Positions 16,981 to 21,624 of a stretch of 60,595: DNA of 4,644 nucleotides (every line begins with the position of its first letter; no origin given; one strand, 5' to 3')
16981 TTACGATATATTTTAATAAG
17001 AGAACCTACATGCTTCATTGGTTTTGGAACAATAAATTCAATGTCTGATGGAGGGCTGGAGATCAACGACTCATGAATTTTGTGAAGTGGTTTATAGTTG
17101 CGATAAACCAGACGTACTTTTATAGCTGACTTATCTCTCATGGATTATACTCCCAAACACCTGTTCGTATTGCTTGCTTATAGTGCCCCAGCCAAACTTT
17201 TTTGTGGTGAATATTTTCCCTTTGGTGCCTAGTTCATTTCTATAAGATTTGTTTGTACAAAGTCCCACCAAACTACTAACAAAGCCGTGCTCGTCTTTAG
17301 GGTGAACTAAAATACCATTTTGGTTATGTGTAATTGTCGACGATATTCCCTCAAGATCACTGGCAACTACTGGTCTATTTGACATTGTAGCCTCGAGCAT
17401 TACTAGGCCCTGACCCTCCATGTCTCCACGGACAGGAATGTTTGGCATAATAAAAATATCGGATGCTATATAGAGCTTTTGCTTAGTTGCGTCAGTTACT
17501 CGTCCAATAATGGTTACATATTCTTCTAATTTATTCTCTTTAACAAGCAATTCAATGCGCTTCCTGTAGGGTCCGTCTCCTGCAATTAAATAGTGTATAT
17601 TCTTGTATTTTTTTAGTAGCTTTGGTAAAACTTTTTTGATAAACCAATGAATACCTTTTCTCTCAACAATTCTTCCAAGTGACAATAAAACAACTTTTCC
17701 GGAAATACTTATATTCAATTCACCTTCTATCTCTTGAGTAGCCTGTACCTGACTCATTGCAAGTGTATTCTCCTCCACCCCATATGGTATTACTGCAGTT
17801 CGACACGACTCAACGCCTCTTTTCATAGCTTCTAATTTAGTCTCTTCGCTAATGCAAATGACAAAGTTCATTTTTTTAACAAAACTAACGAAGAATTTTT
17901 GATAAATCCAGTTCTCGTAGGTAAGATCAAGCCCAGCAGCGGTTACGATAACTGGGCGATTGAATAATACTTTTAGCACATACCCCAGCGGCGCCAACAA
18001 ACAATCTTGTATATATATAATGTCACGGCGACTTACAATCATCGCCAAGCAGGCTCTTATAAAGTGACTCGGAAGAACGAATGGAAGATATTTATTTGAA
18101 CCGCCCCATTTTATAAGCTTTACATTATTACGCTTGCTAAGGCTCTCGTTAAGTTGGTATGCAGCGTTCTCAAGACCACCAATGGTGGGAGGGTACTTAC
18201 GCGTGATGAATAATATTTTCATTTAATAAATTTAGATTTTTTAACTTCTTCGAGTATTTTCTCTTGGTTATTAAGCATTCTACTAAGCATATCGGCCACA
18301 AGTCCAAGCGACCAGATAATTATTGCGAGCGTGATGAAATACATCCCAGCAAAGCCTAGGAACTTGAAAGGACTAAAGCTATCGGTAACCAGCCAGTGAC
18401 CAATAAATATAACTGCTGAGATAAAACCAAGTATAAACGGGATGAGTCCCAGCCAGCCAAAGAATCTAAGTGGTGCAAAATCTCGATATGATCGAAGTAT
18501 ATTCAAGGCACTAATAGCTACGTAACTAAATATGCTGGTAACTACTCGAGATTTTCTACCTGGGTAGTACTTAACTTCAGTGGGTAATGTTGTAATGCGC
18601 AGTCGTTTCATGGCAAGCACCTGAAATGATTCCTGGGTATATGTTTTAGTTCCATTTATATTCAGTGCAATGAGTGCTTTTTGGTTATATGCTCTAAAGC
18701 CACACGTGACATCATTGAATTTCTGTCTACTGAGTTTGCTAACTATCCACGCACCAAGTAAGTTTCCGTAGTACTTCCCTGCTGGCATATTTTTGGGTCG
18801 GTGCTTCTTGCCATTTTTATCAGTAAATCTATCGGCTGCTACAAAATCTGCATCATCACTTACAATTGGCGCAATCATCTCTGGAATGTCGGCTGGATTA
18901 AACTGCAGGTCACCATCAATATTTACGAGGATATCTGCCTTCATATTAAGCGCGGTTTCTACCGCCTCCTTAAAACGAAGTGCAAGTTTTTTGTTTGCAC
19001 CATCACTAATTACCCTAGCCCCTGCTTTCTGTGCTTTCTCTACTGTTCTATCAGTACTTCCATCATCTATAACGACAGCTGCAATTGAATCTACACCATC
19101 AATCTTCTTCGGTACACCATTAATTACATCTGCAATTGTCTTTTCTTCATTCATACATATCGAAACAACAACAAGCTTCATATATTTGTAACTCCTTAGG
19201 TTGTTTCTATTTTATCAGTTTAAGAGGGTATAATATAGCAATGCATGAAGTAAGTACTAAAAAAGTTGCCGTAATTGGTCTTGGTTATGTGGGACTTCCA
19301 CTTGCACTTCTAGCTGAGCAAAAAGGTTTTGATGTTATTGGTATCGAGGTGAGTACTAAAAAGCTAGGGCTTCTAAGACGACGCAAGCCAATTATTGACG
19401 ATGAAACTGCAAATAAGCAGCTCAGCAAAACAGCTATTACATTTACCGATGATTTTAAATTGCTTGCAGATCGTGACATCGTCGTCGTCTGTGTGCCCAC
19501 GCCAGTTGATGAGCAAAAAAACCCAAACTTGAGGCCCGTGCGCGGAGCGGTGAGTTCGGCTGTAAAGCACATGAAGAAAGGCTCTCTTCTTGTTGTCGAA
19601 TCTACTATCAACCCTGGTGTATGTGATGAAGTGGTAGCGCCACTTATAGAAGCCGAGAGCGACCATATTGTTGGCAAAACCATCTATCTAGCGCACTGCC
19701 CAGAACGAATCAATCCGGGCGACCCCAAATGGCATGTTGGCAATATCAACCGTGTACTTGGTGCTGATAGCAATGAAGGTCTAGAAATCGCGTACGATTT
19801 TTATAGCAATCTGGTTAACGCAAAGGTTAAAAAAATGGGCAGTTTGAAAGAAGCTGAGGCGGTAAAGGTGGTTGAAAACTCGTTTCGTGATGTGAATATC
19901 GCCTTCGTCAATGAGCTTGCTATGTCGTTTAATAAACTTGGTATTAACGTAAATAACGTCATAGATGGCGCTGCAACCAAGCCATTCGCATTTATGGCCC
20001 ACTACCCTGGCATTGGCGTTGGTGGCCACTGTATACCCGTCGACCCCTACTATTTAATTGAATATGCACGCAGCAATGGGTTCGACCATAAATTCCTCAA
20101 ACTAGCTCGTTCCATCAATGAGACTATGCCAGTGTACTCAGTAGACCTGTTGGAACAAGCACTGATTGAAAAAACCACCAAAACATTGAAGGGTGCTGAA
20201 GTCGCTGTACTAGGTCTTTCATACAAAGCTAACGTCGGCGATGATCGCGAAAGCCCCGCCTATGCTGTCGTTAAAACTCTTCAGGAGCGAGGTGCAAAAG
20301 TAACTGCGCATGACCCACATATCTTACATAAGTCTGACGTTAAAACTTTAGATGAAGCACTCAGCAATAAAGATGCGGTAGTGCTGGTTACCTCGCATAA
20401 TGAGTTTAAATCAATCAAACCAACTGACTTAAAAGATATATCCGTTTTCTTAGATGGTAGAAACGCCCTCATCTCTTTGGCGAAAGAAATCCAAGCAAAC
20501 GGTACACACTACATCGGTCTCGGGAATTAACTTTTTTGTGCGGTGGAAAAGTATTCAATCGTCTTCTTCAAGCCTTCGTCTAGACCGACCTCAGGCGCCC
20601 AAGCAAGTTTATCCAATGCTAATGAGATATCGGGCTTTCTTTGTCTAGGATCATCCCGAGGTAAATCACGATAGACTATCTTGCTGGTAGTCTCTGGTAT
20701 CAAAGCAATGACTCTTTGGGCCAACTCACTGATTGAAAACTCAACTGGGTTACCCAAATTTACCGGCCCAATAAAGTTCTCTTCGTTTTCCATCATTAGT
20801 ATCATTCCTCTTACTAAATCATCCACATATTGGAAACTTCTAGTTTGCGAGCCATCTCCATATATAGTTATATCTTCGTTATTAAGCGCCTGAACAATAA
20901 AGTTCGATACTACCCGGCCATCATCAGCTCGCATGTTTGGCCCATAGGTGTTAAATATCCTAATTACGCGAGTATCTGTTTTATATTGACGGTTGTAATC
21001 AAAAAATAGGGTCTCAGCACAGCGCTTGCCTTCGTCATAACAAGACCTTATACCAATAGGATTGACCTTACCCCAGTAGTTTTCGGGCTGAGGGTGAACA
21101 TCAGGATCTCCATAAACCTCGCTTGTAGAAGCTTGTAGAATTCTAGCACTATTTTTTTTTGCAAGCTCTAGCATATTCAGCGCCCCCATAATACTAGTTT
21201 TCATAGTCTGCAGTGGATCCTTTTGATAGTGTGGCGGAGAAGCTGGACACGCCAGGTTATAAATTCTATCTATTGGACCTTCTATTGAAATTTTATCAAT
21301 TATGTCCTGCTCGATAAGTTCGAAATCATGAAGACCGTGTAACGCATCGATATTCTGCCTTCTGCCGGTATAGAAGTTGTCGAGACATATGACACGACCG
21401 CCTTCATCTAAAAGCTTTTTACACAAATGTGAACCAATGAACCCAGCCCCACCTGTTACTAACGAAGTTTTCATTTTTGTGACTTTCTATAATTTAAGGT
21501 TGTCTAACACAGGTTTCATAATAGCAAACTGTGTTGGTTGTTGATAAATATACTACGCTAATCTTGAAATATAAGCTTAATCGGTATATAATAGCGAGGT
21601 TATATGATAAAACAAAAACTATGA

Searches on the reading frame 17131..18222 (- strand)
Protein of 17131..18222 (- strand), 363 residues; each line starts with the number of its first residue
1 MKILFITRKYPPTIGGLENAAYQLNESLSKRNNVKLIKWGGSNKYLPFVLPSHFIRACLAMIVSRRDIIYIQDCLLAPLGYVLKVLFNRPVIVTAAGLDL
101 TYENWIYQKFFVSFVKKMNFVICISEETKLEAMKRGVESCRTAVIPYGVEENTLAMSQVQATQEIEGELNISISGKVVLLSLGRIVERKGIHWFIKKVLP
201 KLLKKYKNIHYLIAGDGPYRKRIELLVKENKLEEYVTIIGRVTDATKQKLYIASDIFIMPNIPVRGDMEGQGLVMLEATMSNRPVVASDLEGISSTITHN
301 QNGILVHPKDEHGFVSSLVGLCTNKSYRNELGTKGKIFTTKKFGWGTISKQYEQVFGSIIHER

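Call 23: search_protein_families(library=pfam, proteins=[window:17131-18222:-], max_evalue=0.001)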
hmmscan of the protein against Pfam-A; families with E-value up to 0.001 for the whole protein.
window:17131-18222:- (363 aa): 4 families
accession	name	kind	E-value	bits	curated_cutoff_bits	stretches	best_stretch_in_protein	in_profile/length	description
PF13692.12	Glyco_trans_1_4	-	1.3e-31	110.1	27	1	178-324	3-142/142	Glycosyl transferases group 1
PF00534.26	Glycos_transf_1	-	1.2e-29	103.5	26.4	1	174-336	13-170/172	Glycosyl transferases group 1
PF13439.12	Glyco_transf_4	-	2.2e-06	28.3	28.5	1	61-150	71-167/170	Glycosyltransferase Family 4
PF13579.12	Glyco_trans_4_4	-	0.00039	21.2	29.7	1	54-148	59-158/158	Glycosyl transferase 4-like domain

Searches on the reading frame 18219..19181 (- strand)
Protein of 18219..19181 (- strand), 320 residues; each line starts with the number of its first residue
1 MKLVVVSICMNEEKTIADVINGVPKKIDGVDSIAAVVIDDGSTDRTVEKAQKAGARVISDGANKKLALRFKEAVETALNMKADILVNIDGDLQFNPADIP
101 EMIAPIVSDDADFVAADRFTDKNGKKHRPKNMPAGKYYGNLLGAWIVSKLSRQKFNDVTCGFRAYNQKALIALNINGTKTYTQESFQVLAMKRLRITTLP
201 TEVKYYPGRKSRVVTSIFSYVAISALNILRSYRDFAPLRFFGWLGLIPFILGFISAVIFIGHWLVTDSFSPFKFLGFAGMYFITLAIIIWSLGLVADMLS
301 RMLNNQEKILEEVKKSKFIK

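Call 23: search_protein_families(library=pfam, proteins=[window:18219-19181:-], max_evalue=0.001)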
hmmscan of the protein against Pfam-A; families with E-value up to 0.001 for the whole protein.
window:18219-19181:- (320 aa): 1 family
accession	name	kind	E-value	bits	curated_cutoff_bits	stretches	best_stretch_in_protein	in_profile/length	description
PF00535.33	Glycos_transf_2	-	5.1e-17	62.7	23.3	1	5-170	2-164/168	Glycosyl transferase family 2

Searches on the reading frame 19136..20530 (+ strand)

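Call 23: search_protein_families(library=pfam, proteins=[window:19136-20530:+], max_evalue=0.001)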
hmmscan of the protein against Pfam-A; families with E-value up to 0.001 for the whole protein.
window:19136-20530:+ (464 aa): 8 families
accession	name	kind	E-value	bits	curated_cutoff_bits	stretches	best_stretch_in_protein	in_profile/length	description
PF03721.20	UDPG_MGDP_dh_N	-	2.6e-34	118.9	27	1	42-213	1-177/187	UDP-glucose/GDP-mannose dehydrogenase family, NAD binding domain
PF00984.24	UDPG_MGDP_dh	-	1e-30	106.1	25.4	1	238-329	1-93/94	UDP-glucose/GDP-mannose dehydrogenase family, central domain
PF03720.21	UDPG_MGDP_dh_C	-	1.7e-23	83.4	30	1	357-445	1-101/103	UDP-glucose/GDP-mannose dehydrogenase family, UDP binding domain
PF02826.25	2-Hacid_dh_C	-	4.3e-07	29.9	25.1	0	34-76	29-71/178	D-isomer specific 2-hydroxyacid dehydrogenase, NAD binding domain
PF03446.21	NAD_binding_2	-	5e-07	30.3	21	1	43-169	1-106/161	NAD binding domain of 6-phosphogluconate dehydrogenase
PF01210.29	NAD_Gly3P_dh_N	-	4e-05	24.1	23.1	0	43-126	1-83/158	NAD-dependent glycerol-3-phosphate dehydrogenase N-terminus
PF01262.27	AlaDh_PNT_C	-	0.00058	19.8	23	0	37-162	24-134/214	Alanine dehydrogenase/PNT, C-terminal domain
PF02737.24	3HCDH_N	-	0.00083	19.7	22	0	43-121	1-87/180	3-hydroxyacyl-CoA dehydrogenase, NAD binding domain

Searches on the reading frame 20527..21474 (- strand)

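Call 23: search_protein_families(library=pfam, proteins=[window:20527-21474:-], max_evalue=0.001)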
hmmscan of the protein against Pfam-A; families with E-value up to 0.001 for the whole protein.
window:20527-21474:- (315 aa): 6 families
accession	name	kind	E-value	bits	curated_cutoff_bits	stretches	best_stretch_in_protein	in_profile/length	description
PF01370.27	Epimerase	-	2.6e-54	184.6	20.9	1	5-233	2-230/240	NAD dependent epimerase/dehydratase family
PF16363.11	GDP_Man_Dehyd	-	5.3e-54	184.3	27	1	5-305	1-332/332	GDP-mannose 4,6 dehydratase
PF01073.25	3Beta_HSD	-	5e-13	49.2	22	1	5-227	1-228/280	3-beta hydroxysteroid dehydrogenase/isomerase family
PF02719.21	Polysacc_synt_2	-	1.6e-10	41.1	20.2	1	5-110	2-120/293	Polysaccharide biosynthesis protein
PF07993.18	NAD_binding_4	-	1.5e-06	28.1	20.1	0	6-31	1-29/258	Male sterility protein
PF04321.23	RmlD_sub_bind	-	5.4e-05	22.8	27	1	5-264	4-236/287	RmlD substrate binding domain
